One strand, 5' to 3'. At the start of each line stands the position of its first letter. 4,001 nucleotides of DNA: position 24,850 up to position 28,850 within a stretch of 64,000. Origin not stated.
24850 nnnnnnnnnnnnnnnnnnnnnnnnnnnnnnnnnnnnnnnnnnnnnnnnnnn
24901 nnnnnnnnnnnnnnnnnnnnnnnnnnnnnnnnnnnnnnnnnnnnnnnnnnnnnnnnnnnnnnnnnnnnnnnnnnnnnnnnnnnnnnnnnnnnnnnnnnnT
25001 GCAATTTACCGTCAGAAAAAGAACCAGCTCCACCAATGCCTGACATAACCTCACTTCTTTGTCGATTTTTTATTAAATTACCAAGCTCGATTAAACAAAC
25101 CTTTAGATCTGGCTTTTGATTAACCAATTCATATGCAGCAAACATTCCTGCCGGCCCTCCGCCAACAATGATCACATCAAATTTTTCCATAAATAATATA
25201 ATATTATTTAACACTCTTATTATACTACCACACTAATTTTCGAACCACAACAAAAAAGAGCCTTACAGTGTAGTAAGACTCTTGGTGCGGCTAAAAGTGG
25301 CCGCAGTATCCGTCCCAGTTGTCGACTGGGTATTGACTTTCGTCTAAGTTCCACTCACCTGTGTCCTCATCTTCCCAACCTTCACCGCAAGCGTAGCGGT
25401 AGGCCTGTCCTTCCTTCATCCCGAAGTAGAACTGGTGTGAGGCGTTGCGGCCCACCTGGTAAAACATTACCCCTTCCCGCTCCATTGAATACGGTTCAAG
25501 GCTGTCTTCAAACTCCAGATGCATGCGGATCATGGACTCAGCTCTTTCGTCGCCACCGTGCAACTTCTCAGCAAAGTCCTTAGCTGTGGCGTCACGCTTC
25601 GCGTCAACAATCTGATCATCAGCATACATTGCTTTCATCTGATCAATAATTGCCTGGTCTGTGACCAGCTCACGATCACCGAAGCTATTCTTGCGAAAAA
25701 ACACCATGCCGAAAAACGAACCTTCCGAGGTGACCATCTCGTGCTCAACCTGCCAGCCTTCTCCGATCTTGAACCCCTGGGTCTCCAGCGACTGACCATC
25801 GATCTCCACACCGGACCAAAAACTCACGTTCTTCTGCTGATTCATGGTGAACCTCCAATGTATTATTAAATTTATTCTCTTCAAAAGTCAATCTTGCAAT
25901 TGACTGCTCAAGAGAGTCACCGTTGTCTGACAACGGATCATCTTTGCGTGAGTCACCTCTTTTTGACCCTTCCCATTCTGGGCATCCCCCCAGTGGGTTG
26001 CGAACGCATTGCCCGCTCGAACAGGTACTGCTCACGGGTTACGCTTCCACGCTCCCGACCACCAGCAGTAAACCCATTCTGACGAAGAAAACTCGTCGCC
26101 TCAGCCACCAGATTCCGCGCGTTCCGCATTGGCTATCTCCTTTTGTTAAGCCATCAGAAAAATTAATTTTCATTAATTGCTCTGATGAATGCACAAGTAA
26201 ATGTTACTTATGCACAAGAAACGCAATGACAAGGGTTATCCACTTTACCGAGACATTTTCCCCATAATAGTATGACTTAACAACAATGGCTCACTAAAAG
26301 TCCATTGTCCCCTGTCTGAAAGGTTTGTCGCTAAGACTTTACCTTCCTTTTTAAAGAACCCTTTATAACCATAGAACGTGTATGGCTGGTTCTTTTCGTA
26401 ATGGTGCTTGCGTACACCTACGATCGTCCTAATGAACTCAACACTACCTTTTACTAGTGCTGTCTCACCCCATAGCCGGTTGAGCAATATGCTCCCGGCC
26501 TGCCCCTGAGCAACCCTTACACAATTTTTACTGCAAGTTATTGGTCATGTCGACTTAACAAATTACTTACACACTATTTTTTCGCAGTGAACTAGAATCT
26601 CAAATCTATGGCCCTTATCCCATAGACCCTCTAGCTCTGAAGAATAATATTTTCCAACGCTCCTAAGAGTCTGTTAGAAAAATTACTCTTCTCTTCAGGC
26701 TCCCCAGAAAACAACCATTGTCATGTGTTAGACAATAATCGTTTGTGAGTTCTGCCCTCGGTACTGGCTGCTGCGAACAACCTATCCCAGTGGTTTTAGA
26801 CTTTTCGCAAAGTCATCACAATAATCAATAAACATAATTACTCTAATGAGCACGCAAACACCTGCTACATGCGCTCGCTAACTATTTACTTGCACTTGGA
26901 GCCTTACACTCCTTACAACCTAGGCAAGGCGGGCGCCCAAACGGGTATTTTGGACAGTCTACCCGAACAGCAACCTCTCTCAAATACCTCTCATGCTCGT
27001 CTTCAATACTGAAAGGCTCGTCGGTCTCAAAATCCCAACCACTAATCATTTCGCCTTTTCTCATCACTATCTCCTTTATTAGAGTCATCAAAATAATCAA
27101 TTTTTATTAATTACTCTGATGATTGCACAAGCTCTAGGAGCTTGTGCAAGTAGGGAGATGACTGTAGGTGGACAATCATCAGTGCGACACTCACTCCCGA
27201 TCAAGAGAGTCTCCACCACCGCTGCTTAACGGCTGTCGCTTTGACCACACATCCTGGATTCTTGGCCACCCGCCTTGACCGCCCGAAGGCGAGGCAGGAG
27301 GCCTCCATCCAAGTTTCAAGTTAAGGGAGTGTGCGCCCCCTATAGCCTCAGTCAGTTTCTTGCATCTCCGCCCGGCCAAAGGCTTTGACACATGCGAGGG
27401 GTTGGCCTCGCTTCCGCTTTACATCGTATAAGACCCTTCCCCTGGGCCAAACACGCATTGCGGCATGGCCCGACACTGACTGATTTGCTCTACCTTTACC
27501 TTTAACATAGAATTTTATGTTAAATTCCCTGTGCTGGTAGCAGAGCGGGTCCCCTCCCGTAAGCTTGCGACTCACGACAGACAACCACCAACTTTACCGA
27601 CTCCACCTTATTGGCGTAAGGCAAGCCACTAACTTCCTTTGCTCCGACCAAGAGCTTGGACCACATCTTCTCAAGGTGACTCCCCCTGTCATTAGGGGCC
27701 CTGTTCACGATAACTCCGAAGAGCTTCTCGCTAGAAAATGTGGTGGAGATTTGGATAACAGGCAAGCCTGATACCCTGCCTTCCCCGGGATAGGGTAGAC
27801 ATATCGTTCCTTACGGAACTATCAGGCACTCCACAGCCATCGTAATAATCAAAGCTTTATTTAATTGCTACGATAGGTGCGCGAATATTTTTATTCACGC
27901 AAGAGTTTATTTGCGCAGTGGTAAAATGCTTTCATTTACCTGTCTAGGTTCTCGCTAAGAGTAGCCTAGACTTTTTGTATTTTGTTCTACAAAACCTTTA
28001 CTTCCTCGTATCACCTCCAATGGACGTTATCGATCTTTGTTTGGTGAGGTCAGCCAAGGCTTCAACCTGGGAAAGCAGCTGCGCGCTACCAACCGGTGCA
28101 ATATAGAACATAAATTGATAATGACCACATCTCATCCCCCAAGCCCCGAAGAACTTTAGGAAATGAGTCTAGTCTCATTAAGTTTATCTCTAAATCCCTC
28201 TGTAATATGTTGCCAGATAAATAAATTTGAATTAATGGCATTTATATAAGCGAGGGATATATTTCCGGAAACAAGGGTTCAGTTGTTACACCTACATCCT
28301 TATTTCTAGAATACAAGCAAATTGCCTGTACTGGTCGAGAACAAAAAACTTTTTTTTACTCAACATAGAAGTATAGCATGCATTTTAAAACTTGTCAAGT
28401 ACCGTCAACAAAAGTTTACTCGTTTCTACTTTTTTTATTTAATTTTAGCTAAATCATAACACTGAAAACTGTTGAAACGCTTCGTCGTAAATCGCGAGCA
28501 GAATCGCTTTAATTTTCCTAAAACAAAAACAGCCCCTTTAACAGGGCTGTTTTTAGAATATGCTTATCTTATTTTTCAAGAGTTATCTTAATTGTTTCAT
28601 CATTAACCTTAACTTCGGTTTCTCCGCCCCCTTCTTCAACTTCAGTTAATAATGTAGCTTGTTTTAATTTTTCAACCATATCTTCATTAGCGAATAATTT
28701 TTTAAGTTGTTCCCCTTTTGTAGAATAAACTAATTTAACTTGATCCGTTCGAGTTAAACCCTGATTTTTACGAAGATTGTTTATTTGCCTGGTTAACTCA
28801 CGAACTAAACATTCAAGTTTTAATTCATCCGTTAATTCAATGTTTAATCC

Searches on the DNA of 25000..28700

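Call 77: search_rna_families(source=window, start=25000, end=28700, threshold=evalue, max_evalue=0.1)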
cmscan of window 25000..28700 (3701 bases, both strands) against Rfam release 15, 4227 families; matches with E-value up to 0.1: 0.
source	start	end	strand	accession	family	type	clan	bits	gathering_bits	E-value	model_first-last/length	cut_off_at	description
